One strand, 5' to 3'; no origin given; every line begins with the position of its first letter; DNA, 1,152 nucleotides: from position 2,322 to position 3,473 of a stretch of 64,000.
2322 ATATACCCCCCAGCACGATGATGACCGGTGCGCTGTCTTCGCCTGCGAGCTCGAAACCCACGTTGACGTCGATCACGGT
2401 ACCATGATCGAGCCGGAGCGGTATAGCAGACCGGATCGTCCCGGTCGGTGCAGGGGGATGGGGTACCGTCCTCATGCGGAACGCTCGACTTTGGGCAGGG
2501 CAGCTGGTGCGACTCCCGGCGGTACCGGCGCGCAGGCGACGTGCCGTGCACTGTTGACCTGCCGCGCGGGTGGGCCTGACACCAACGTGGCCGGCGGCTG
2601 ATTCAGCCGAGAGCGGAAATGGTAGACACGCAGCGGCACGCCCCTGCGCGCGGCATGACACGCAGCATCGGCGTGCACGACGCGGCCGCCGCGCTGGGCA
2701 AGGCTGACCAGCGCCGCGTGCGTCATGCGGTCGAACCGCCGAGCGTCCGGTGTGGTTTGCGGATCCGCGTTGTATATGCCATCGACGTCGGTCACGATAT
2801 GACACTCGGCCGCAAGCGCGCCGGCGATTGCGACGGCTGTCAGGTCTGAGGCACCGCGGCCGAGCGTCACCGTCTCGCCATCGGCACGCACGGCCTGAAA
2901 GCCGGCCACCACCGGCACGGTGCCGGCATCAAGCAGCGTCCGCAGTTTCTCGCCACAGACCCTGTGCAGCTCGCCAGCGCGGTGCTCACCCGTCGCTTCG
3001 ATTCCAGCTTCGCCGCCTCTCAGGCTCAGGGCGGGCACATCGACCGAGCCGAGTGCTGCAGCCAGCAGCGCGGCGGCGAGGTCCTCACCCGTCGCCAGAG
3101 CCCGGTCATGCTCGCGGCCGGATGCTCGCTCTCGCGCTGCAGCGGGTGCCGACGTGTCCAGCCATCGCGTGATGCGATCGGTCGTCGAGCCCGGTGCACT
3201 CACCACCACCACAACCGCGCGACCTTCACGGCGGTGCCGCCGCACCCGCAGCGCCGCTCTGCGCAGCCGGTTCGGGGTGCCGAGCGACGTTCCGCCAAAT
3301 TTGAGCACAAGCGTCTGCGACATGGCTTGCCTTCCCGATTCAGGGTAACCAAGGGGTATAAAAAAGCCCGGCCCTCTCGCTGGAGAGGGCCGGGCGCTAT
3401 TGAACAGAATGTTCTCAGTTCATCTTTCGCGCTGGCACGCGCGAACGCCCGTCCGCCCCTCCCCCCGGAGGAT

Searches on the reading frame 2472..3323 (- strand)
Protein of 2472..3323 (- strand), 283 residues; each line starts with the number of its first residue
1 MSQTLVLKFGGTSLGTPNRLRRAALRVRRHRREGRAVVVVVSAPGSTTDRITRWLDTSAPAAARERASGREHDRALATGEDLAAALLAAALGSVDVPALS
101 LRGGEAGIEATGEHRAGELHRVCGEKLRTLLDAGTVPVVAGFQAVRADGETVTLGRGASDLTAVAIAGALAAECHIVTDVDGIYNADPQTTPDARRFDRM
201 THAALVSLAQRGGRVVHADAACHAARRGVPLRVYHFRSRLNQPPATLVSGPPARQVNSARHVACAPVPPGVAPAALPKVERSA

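Call 5: search_protein_families(library=pfam, proteins=[window:2472-3323:-])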
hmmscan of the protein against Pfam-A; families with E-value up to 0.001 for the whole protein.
window:2472-3323:- (283 aa): 1 family
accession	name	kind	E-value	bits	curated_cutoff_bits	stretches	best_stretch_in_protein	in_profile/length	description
PF00696.33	AA_kinase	-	2.8e-47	161.9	24.9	1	4-233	2-232/234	Amino acid kinase family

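Call 7: search_protein_families(library=ncbifam, proteins=[window:2472-3323:-])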
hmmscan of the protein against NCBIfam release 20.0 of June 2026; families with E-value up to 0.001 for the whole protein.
window:2472-3323:- (283 aa): 31 families (the best 25 are shown)
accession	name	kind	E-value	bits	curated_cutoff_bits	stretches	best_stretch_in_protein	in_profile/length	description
NF005154.0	PRK06635.1-2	equivalog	2.6e-64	218.1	376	1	3-249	3-242/407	aspartate kinase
TIGR00657.1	asp_kinases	subfamily_domain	7.5e-61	206.5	208.7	1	3-239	2-275/442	aspartate kinase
TIGR00656.1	asp_kin_monofn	equivalog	1.7e-59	201.8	402.25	1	3-250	2-249/407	aspartate kinase, monofunctional class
NF005155.0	PRK06635.1-4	equivalog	1.8e-59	201.8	346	1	5-250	4-242/407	aspartate kinase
NF005656.0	PRK07431.1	equivalog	2e-57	195.1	657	1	5-257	4-251/587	aspartate kinase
NF005153.0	PRK06635.1-1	equivalog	1.4e-54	185.7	585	1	4-252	3-245/421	aspartate kinase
NF006459.0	PRK08841.1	equivalog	1.8e-53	182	535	1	5-249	6-243/395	aspartate kinase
NF005156.0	PRK06635.1-5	equivalog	2.1e-52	178.2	594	1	4-250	3-242/411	aspartate kinase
NF006068.0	PRK08210.1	equivalog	4e-49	167.8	474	1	4-249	3-246/405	aspartate kinase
NF005161.0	PRK06635.2-5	equivalog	8.3e-43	146.8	586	1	3-231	4-227/402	aspartate kinase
NF004938.0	PRK06291.1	equivalog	1.4e-42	146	528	2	70-234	120-289/468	aspartate kinase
NF005159.0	PRK06635.2-3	equivalog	1.3e-37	129.8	379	1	5-250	4-251/406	aspartate kinase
NF005158.0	PRK06635.2-2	equivalog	3.5e-34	118.4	717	1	5-234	4-232/401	aspartate kinase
NF006959.0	PRK09436.1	equivalog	1.5e-31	109.3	726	2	71-234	118-283/819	bifunctional aspartate kinase/homoserine dehydrogenase I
NF005157.0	PRK06635.2-1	equivalog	2e-31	109.3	832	1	4-232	4-227/401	aspartate kinase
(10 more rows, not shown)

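Call 9: find_related_loci(query=window:2472-3323:-, collection=genome_contigs, flank=4000)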
Query window:2472-3323:- (283 aa) in genome_contigs; peptide patterns used: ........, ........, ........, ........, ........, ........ (x = any residue, [..] = any of these).
232 stretches matched a pattern; 12 encode a relative of the query (tblastn E <= 1e-3); 12 distinct loci.
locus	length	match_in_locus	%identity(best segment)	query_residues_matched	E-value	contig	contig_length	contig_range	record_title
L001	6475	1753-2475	60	1-240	5e-65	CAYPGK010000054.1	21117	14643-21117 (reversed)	MAG TPA_asm: uncultured Gemmatimonadaceae bacterium isolate SRP268622_co1_34 genome assembly, contig: NODE_5299_length_2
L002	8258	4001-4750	59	1-253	8e-63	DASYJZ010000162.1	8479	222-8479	MAG TPA_asm: Longimicrobium sp. isolate SMAG_U4308 k141_1838321, whole genome shotgun sequence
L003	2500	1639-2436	55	1-238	1e-62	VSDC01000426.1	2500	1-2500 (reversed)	MAG: Gemmatimonadota bacterium isolate ZCIRG16 NODE_9361_length_2500_cov_7.724744, whole genome shotgun sequence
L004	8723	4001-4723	60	5-248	2e-60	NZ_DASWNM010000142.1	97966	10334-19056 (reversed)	MAG: Longimicrobium sp. isolate SMAG_U3414 k141_696887, whole genome shotgun sequence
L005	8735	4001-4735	58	2-249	4e-59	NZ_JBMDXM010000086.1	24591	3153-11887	MAG: Longimicrobium sp. isolate FBaRs1_5 FBaRs1_contig86, whole genome shotgun sequence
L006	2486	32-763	55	2-248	4e-58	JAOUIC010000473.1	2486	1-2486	MAG: Gemmatimonadota bacterium isolate 4_1_Oct_SF_Bin18 4_1_Oct_SF_Bin18_scaffold_25718_c1, whole genome shotgun sequenc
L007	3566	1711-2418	62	2-241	3e-53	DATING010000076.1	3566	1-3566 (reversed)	MAG TPA_asm: Longimicrobium sp. isolate SMAG_U15790 k141_711379, whole genome shotgun sequence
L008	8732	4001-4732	58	2-248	4e-65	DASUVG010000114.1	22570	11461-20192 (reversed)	MAG TPA_asm: Longimicrobium sp. isolate SMAG_U1809 k141_1725303, whole genome shotgun sequence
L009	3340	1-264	51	161-248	3e-22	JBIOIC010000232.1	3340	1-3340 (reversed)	MAG: Gemmatimonadales bacterium isolate GcA5-1 k141_942603_length_3340_cov_19.6289, whole genome shotgun sequence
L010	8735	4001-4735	27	1-243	2e-8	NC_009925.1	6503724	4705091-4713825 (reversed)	Acaryochloris marina MBIC11017, complete sequence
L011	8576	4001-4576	27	1-202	2e-8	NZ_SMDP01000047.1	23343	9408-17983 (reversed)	Geitlerinema sp. P-1104 NODE_47, whole genome shotgun sequence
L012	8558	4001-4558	28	1-195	4e-8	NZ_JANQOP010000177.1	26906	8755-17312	MAG: Acaryochloris sp. IP29b_bin.137 k99_1087733, whole genome shotgun sequence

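Call 36: find_homologous_proteins(query=window:2472-3323:-, max_evalue=1e-30)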
Query window:2472-3323:- (283 aa): 759 proteins with E <= 1e-30 among 8000 candidates; the best 120 are listed.
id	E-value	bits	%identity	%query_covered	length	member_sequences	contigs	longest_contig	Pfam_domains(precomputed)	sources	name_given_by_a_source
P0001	5.9e-175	598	100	100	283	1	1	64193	PF00696.34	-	-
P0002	3.1e-78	281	61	84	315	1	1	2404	PF00696.34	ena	-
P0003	2.5e-77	278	60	87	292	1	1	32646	PF00696.34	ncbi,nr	ncbi:MAG TPA: hypothetical protein VFQ38_20865 [Longimicrobiales bacterium]|nr:hypothetical protein 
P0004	2.6e-77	278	61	89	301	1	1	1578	PF00696.34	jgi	jgi:aspartate kinase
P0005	3.3e-77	277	56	97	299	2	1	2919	PF00696.34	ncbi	ncbi:MAG: hypothetical protein ACJ8J0_16595 [Longimicrobiaceae bacterium]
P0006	5.5e-77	277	60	87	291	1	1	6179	PF00696.34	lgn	-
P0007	1.5e-76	275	59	87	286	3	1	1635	PF00696.34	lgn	-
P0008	4.6e-76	274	61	88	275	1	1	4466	PF00696.34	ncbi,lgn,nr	ncbi:MAG TPA: hypothetical protein VFS20_31180 [Longimicrobium sp.]|nr:hypothetical protein [Longimi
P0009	6.3e-76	273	55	98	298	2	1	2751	PF00696.34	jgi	-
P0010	6.8e-74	267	59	88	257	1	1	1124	PF00696.34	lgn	-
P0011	1.1e-73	266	61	89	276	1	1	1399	PF00696.34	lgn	-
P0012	1.1e-73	266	59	93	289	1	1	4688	PF00696.34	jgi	jgi:aspartate kinase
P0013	2.8e-73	265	55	100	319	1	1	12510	PF00696.34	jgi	jgi:aspartate kinase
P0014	2.9e-72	261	60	88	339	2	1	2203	PF00696.34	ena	-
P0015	2.9e-72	261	67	77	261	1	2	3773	PF00696.34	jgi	jgi:aspartate kinase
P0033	1.0e-69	253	52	100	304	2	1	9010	PF00696.34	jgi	-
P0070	2.7e-68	248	57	88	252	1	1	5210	PF00696.34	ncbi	ncbi:MAG: hypothetical protein ACREL4_05245 [Gemmatimonadales bacterium]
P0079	8.9e-68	247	54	91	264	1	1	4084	PF00696.34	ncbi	ncbi:MAG: amino acid kinase family protein [Gemmatimonadota bacterium]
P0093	3.2e-67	245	55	94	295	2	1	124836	PF00696.34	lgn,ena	-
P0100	6.6e-67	244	58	88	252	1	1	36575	PF00696.34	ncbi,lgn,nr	ncbi:MAG TPA: hypothetical protein VFI39_05015 [Gemmatimonadales bacterium]|nr:hypothetical protein 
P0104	9.8e-67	243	58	87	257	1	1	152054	PF00696.34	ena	-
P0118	2.6e-66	242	58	87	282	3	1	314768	PF00696.34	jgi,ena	jgi:aspartate kinase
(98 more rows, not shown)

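Call 37: find_encoding_contigs(protein=P0013, flank=5000, max_places=2)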
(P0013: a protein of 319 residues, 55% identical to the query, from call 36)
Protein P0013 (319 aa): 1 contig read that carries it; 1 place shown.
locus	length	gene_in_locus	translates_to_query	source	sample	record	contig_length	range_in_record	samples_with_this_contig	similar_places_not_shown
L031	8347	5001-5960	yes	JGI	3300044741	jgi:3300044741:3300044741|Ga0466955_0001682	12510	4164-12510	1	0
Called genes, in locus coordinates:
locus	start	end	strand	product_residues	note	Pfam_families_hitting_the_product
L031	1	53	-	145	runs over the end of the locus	PF09394:Inhibitor_I42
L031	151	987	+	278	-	PF00106:adh_short, PF08659:KR, PF13561:adh_short_C2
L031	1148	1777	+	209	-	-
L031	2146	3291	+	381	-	PF00438:S-AdoMet_synt_N, PF02772:S-AdoMet_synt_M, PF02773:S-AdoMet_synt_C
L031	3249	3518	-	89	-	-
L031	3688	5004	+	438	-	PF01053:Cys_Met_Meta_PP, PF01041:DegT_DnrJ_EryC1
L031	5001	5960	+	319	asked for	PF00696:AA_kinase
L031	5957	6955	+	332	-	PF00561:Abhydrolase_1, PF12697:Abhydrolase_6 (weak)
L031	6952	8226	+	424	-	PF03447:NAD_binding_3, PF00742:Homoserine_dh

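Call 38: find_encoding_contigs(protein=P0033, flank=5000, max_places=2)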
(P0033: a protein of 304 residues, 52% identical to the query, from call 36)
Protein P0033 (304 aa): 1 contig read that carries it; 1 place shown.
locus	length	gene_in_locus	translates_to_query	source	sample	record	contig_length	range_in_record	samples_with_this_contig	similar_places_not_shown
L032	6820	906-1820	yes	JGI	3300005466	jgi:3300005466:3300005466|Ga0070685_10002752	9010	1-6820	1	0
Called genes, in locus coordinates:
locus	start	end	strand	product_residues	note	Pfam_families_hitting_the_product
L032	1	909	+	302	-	?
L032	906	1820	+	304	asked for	PF00696:AA_kinase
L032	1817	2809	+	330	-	PF00561:Abhydrolase_1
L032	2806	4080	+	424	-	PF03447:NAD_binding_3, PF00742:Homoserine_dh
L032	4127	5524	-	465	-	PF01637:ATPase_2, PF13191:AAA_16 (weak), PF13173:AAA_14 (weak), PF03008:DUF234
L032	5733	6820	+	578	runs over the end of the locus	PF18158:AidB_N, PF02770:Acyl-CoA_dh_M, PF00441:Acyl-CoA_dh_1, PF22924:ACOX_C_alpha1 (weak), PF22217:ACDH-11_C (weak)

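Call 39: find_encoding_contigs(protein=P0093, flank=5000, max_places=2)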
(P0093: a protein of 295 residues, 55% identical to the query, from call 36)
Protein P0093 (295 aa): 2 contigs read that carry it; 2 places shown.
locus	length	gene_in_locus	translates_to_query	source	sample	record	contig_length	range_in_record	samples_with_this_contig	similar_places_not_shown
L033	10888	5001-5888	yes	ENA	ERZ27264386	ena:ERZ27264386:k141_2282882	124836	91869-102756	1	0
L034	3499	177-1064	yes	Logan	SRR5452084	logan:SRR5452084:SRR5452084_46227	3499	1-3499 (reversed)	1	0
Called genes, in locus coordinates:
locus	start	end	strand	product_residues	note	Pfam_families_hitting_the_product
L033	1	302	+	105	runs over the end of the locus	-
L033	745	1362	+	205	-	PF01551:Peptidase_M23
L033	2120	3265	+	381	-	PF00438:S-AdoMet_synt_N, PF02772:S-AdoMet_synt_M, PF02773:S-AdoMet_synt_C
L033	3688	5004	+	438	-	PF01053:Cys_Met_Meta_PP, PF01041:DegT_DnrJ_EryC1 (weak)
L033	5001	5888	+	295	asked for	PF00696:AA_kinase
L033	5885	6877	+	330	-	PF00561:Abhydrolase_1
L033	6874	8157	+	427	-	PF03447:NAD_binding_3, PF00742:Homoserine_dh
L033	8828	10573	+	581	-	PF18158:AidB_N, PF02770:Acyl-CoA_dh_M, PF00441:Acyl-CoA_dh_1, PF22924:ACOX_C_alpha1 (weak), PF22217:ACDH-11_C (weak)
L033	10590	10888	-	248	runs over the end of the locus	PF00106:adh_short, PF08659:KR, PF13561:adh_short_C2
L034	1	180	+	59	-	?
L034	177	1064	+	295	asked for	PF00696:AA_kinase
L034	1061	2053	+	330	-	PF00561:Abhydrolase_1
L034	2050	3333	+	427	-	PF03447:NAD_binding_3, PF00742:Homoserine_dh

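Call 41: find_encoding_contigs(protein=P0118, flank=5000, max_places=1)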
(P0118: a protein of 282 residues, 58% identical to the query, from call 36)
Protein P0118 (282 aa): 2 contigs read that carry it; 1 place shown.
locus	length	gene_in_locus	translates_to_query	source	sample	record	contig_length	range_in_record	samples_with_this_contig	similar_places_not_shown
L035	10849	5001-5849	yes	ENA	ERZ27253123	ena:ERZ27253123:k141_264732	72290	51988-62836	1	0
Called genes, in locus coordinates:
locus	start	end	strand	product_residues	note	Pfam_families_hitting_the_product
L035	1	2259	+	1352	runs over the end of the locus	PF00668:Condensation, PF00501:AMP-binding, PF13193:AMP-binding_C, PF00550:PP-binding, PF00975:Thioesterase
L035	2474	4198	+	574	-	PF00664:ABC_membrane, PF00005:ABC_tran, PF02463:SMC_N (faint), PF13304:AAA_21 (faint)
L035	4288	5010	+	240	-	PF00202:Aminotran_3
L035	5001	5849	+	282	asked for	PF00696:AA_kinase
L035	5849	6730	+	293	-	PF00248:Aldo_ket_red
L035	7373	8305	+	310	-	PF02729:OTCace_N, PF00185:OTCace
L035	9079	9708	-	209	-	PF07931:CPT, PF13238:AAA_18 (faint), PF13671:AAA_33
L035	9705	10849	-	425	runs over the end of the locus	-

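Call 42: find_encoding_contigs(protein=P0100, flank=5000, max_places=1)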
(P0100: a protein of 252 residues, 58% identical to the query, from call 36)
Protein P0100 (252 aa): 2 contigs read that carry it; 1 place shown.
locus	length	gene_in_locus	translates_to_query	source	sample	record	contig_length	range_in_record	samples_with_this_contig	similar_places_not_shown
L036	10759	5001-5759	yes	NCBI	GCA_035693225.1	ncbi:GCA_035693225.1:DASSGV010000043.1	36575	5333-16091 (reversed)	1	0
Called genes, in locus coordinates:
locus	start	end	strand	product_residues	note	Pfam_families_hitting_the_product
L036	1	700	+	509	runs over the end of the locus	PF02142:MGS, PF01808:AICARFT_IMPCHas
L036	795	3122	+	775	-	PF11028:TMEM260_N, PF28495:TMEM260_2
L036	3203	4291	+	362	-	PF02417:Chromate_transp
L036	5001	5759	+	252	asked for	PF00696:AA_kinase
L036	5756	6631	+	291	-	PF12697:Abhydrolase_6 (weak), PF00561:Abhydrolase_1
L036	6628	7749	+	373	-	PF01053:Cys_Met_Meta_PP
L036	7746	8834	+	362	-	PF01118:Semialdhyde_dh, PF02774:Semialdhyde_dhC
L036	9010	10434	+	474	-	PF00749:tRNA-synt_1c, PF19269:Anticodon_2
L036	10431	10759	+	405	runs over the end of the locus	PF09587:PGA_cap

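Call 43: find_encoding_contigs(protein=P0104, flank=5000, max_places=1)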
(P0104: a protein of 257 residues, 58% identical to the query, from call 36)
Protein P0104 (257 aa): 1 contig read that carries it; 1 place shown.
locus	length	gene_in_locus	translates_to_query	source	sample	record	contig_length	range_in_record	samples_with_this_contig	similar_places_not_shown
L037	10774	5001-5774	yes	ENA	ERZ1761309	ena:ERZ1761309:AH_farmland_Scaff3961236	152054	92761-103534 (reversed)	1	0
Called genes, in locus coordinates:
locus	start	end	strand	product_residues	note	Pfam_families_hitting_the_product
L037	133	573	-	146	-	PF07238:PilZ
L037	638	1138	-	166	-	-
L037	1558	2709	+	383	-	PF00438:S-AdoMet_synt_N, PF02772:S-AdoMet_synt_M, PF02773:S-AdoMet_synt_C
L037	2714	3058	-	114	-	PF02452:PemK_toxin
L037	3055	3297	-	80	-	PF04014:MazE_antitoxin (weak)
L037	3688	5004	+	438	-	PF01053:Cys_Met_Meta_PP, PF00155:Aminotran_1_2 (weak), PF01041:DegT_DnrJ_EryC1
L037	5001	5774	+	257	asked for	PF00696:AA_kinase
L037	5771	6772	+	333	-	PF00561:Abhydrolase_1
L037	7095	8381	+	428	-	PF03447:NAD_binding_3, PF00742:Homoserine_dh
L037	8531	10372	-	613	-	-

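Call 45: find_encoding_contigs(protein=P0015, flank=5000, max_places=2)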
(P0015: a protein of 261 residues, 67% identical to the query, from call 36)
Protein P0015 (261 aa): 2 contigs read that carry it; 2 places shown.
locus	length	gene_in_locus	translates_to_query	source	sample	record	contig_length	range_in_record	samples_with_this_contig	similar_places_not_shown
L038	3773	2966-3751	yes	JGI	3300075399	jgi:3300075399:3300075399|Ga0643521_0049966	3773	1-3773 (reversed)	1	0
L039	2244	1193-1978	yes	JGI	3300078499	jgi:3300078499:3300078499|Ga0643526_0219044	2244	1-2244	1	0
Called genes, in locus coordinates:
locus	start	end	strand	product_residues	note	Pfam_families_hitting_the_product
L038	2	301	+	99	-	?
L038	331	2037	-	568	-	PF00561:Abhydrolase_1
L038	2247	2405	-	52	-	-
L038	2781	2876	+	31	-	-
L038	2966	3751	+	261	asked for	PF00696:AA_kinase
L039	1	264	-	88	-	?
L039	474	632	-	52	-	-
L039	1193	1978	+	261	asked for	PF00696:AA_kinase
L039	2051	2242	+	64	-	?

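Call 46: find_encoding_contigs(protein=P0070, flank=5000, max_places=2)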
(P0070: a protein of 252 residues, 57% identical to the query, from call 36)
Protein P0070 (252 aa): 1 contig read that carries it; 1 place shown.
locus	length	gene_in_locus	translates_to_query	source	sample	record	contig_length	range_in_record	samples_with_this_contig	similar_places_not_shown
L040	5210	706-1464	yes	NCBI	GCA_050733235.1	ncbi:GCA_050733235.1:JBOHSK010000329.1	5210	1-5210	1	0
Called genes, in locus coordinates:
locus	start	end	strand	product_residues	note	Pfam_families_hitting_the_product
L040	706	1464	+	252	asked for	PF00696:AA_kinase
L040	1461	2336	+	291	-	PF00561:Abhydrolase_1, PF12697:Abhydrolase_6 (weak)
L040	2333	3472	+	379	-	PF01053:Cys_Met_Meta_PP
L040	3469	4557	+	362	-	PF01118:Semialdhyde_dh, PF02774:Semialdhyde_dhC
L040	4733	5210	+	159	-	PF00749:tRNA-synt_1c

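Call 47: find_encoding_contigs(protein=P0079, flank=5000, max_places=2)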
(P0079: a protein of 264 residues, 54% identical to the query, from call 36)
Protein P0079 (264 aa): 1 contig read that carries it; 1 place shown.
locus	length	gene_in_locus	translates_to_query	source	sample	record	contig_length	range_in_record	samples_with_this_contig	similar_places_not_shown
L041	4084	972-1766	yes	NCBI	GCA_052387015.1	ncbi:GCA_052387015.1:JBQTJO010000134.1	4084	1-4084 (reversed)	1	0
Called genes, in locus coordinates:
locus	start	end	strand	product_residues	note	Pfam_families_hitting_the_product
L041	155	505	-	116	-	PF05635:23S_rRNA_IVP (weak)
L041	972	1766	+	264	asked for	PF00696:AA_kinase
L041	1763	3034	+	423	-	PF03447:NAD_binding_3, PF00742:Homoserine_dh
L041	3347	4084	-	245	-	PF00682:HMGL-like, PF22617:HCS_D2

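Call 77: find_homologous_proteins(query=L001:428-1753:+, max_evalue=1e-100)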
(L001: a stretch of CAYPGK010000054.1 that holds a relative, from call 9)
Query L001:428-1753:+ (442 aa): 7981 proteins with E <= 1e-100 among 8000 candidates; the best 120 are listed.
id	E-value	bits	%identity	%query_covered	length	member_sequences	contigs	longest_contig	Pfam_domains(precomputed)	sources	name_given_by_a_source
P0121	8.7e-293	988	100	100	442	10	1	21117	PF00155.28,PF01212.28,PF01053.27,PF01041.24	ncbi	-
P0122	2.1e-282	954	97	100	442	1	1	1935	PF00155.28,PF01212.28,PF01053.27,PF01041.24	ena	-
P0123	3.1e-280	947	96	100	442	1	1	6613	PF00155.28,PF01053.27,PF01041.24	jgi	jgi:O-acetylhomoserine (thiol)-lyase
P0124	2.1e-244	829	85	100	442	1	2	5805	PF00155.28,PF01212.28,PF01053.27,PF01041.24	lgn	-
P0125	3.8e-244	828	85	99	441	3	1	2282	PF00155.28,PF01212.28,PF01053.27,PF01041.24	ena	-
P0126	5.5e-242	821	84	96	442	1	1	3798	PF00155.28,PF01053.27,PF01041.24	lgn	-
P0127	1.0e-241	820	84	100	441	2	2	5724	PF00155.28,PF01053.27,PF01041.24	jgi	jgi:O-acetylhomoserine (thiol)-lyase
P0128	2.1e-241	819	84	96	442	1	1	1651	PF00155.28,PF01053.27,PF01041.24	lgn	-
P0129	2.8e-241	819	84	96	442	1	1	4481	PF00155.28,PF01053.27,PF01041.24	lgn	-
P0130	9.3e-241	817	84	100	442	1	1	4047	PF01053.27,PF01041.24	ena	-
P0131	2.8e-240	815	83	100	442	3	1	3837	PF00155.28,PF00266.26,PF01212.28,PF01053.27,PF01041.24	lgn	-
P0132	8.6e-240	814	83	100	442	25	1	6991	PF00155.28,PF01053.27,PF01041.24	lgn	-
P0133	4.5e-239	811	83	100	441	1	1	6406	PF01212.28,PF01053.27,PF01041.24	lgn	-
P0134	6.6e-239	811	83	100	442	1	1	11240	PF01053.27,PF01041.24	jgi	jgi:O-acetylhomoserine (thiol)-lyase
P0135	3.5e-237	805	81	100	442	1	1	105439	PF01053.27,PF01041.24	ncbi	ncbi:MAG: O-acetylhomoserine aminocarboxypropyltransferase/cysteine synthase family protein [Gemmati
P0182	3.0e-229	779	81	100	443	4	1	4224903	PF00155.28,PF01053.27,PF01041.24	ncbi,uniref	ncbi:O-acetylhomoserine aminocarboxypropyltransferase/cysteine synthase family protein [Gaopeijia ma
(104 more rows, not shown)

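Call 78: find_encoding_contigs(protein=P0182, flank=4000, max_places=2)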
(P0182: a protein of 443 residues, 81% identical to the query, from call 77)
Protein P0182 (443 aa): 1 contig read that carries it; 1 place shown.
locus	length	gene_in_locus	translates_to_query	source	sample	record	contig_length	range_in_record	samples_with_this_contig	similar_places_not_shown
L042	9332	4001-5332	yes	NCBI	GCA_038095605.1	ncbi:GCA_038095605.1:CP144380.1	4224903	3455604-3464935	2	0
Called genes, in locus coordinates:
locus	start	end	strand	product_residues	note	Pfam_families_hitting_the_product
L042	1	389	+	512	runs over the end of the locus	PF00682:HMGL-like, PF22617:HCS_D2, PF08502:LeuA_dimer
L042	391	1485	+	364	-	PF00180:Iso_dh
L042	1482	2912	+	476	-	PF00330:Aconitase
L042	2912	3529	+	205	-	PF00694:Aconitase_C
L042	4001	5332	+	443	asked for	PF01053:Cys_Met_Meta_PP, PF00155:Aminotran_1_2 (weak), PF01041:DegT_DnrJ_EryC1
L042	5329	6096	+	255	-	PF00696:AA_kinase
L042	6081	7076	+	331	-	PF00561:Abhydrolase_1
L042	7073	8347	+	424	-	PF03447:NAD_binding_3, PF00742:Homoserine_dh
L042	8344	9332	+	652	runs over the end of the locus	PF00246:Peptidase_M14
